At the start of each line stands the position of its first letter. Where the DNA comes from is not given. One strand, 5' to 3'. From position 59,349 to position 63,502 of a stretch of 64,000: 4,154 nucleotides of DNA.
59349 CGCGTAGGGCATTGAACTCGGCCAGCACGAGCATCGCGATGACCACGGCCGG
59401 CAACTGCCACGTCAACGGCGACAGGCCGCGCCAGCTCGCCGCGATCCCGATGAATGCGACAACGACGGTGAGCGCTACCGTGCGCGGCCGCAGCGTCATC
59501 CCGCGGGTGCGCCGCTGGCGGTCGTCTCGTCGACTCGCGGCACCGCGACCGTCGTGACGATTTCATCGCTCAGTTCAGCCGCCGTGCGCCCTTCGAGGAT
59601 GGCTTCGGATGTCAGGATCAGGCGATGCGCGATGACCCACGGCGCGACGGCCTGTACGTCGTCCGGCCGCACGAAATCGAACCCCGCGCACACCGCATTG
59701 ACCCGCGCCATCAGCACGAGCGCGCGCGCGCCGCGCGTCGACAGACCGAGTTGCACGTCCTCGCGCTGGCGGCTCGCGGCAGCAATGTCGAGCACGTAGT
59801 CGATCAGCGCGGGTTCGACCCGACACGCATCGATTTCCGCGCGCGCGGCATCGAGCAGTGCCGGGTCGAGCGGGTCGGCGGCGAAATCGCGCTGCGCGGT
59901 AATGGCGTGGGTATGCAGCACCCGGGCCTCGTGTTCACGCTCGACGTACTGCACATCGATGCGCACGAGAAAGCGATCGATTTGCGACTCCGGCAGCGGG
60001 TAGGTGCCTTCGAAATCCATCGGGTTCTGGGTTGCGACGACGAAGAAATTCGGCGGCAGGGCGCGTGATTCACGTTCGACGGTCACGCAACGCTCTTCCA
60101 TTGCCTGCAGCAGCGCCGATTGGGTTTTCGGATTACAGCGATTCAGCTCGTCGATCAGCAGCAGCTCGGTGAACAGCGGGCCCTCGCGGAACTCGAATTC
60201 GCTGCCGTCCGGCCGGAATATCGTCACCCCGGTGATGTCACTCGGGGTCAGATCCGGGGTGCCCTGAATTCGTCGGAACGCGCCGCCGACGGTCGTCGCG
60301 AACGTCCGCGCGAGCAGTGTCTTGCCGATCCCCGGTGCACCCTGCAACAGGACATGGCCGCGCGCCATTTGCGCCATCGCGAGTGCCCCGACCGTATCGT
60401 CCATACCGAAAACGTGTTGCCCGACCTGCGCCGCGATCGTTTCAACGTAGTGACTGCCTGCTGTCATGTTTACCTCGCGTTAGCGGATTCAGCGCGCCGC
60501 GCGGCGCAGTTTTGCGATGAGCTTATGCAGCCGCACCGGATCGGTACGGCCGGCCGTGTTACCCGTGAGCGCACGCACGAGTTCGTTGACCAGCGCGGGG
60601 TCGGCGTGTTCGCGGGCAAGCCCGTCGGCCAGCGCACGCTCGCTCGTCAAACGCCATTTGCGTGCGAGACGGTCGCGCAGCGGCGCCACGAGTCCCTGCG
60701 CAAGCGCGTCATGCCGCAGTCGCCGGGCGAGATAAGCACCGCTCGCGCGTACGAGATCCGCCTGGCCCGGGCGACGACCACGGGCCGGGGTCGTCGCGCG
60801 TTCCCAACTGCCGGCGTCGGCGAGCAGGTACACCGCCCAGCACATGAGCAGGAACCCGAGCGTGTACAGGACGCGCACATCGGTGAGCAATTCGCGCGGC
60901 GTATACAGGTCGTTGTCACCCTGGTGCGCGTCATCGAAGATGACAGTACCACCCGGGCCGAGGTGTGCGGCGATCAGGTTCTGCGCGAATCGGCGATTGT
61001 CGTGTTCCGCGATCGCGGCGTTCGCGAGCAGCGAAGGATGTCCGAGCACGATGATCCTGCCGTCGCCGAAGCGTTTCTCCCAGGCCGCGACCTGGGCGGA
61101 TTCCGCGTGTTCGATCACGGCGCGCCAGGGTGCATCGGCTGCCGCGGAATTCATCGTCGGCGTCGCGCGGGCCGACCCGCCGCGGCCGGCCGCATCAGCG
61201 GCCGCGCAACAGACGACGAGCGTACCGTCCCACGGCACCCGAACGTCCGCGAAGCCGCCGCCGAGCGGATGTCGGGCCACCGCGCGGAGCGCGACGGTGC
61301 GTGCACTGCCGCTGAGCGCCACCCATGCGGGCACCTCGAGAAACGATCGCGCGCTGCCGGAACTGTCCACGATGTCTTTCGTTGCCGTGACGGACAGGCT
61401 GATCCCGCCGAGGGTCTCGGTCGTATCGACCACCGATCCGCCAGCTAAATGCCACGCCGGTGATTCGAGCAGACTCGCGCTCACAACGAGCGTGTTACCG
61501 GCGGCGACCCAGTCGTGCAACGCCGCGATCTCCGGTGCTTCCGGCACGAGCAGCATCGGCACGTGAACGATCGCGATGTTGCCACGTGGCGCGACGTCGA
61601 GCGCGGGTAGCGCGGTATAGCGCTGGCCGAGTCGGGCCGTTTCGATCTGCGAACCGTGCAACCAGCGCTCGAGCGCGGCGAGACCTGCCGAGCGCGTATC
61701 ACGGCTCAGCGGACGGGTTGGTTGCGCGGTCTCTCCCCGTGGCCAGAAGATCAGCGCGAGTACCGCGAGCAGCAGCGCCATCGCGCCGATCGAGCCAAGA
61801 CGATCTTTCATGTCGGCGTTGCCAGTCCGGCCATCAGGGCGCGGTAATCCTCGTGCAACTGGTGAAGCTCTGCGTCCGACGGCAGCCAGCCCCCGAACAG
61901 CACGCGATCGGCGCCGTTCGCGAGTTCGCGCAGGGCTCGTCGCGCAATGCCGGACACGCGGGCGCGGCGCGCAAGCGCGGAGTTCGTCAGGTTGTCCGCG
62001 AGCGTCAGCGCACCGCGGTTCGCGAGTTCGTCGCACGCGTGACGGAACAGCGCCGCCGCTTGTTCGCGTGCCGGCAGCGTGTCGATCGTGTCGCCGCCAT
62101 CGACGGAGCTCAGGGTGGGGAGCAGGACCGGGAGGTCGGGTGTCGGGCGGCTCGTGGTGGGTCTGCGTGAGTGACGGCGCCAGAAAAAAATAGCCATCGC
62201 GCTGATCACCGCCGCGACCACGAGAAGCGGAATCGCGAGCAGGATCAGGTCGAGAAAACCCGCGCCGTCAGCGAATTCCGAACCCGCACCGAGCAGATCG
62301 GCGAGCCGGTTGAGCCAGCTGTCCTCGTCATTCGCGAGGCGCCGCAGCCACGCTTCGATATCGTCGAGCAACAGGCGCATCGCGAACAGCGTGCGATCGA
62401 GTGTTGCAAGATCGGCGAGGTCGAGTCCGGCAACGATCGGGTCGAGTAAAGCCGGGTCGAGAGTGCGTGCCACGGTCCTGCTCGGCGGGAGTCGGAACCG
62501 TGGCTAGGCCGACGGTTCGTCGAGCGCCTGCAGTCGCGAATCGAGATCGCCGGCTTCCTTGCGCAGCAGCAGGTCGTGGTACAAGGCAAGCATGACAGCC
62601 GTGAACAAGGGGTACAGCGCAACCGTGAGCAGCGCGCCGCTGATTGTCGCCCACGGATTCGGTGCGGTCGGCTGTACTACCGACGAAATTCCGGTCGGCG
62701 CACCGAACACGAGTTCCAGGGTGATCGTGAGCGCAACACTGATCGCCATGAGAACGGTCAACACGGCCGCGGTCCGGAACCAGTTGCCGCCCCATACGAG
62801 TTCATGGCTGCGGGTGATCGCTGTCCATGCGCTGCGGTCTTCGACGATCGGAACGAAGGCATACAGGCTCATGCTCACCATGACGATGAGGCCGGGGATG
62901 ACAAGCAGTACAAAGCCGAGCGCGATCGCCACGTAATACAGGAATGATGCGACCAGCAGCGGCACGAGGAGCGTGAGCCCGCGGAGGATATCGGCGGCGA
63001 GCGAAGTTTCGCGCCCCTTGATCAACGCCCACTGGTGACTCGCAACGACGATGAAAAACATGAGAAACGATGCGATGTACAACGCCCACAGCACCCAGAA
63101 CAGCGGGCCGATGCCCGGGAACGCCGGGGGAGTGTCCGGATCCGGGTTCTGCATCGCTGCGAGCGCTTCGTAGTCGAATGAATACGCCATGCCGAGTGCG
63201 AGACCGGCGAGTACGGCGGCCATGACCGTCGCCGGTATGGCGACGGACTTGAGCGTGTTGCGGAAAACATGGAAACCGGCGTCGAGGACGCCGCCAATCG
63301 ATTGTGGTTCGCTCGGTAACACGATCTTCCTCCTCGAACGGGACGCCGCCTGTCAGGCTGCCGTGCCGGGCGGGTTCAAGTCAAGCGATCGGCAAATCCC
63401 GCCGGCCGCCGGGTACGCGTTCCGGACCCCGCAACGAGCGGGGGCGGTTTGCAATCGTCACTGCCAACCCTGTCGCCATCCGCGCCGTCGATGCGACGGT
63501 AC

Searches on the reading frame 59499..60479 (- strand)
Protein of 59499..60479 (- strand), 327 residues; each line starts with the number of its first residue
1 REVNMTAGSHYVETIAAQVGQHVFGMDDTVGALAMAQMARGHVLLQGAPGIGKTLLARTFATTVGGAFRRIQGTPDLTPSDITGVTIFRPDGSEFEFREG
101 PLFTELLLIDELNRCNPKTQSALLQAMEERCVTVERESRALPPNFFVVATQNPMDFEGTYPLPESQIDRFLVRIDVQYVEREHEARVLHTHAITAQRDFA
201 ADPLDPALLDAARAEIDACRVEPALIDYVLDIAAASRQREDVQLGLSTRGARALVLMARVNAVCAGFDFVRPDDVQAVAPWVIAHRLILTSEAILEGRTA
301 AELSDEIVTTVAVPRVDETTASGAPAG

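Call 61: search_protein_families(library=pfam, proteins=[window:59499-60479:-], max_evalue=0.001)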
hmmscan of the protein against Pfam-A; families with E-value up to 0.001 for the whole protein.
window:59499-60479:- (327 aa): 10 families
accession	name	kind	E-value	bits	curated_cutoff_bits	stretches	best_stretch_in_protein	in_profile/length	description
PF07726.17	AAA_3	-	1.2e-55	187.4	27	1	42-172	1-131/131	ATPase family associated with various cellular activities (AAA)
PF17863.7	AAA_lid_2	-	4.8e-20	71.5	22.7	1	235-307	2-74/74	AAA lid domain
PF07728.20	AAA_5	-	9e-18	65.1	22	1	42-170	1-139/139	AAA domain (dynein-related subfamily)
PF20030.5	bpMoxR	-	2.2e-13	50.2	27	1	13-191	4-181/205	MoxR domain in the MoxR-vWA-beta-propeller ternary systems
PF05496.18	RuvB_N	-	3.1e-08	34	27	1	33-133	26-114/159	Holliday junction DNA helicase RuvB P-loop domain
PF01078.27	Mg_chelatase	-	1.4e-07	31.6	20.3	0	22-62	4-44/207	Magnesium chelatase, subunit ChlI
PF00004.35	AAA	-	1.5e-07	32.4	21.2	1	43-155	1-113/131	ATPase family associated with various cellular activities (AAA)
PF00493.29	MCM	-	2.3e-06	27.3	23.3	1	39-154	56-174/224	MCM P-loop domain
PF13191.12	AAA_16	-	0.00024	22.1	32.6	1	39-78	22-63/167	AAA ATPase domain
PF00158.32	Sigma54_activat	-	0.00024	21.2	20.2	0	106-149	96-139/168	Sigma-54 interaction domain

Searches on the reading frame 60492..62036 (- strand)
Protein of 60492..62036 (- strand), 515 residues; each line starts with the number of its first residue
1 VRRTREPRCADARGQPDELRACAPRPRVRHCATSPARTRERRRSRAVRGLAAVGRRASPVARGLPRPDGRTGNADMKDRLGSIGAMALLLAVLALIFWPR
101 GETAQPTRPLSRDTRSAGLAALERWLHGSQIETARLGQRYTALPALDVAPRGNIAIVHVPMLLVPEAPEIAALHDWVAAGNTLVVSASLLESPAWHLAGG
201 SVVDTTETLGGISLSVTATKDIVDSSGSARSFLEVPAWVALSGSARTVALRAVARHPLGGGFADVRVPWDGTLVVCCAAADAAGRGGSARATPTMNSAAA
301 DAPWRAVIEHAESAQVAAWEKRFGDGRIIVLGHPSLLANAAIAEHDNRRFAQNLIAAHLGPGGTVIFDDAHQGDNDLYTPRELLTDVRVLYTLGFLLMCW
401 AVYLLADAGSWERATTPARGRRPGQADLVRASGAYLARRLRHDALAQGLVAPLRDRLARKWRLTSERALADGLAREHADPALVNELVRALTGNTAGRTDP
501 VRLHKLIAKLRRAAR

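Call 85: search_protein_families(library=pfam, proteins=[window:60492-62036:-], max_evalue=0.001)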
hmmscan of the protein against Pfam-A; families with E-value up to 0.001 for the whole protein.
window:60492-62036:- (515 aa): 1 family
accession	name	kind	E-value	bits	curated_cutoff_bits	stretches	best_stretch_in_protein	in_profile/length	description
PF14258.12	DUF4350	-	5.8e-18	66.2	30.4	1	112-355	2-181/181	Domain of unknown function (DUF4350)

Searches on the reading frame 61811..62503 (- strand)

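Call 61: search_protein_families(library=pfam, proteins=[window:61811-62503:-], max_evalue=0.001)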
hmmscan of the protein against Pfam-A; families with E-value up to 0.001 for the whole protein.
window:61811-62503:- (231 aa): 1 family
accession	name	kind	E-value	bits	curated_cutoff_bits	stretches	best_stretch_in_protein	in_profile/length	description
PF13559.11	DUF4129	-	5.6e-07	30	24.8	1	152-221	1-69/69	Domain of unknown function (DUF4129)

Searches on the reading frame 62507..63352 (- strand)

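Call 61: search_protein_families(library=pfam, proteins=[window:62507-63352:-], max_evalue=0.001)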
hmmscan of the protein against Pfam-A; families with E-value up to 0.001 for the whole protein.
window:62507-63352:- (282 aa): 1 family
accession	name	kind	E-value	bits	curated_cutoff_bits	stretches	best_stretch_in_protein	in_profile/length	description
PF06790.16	UPF0259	-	8.9e-05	22.8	31.4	1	112-203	113-204/248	Uncharacterised protein family (UPF0259)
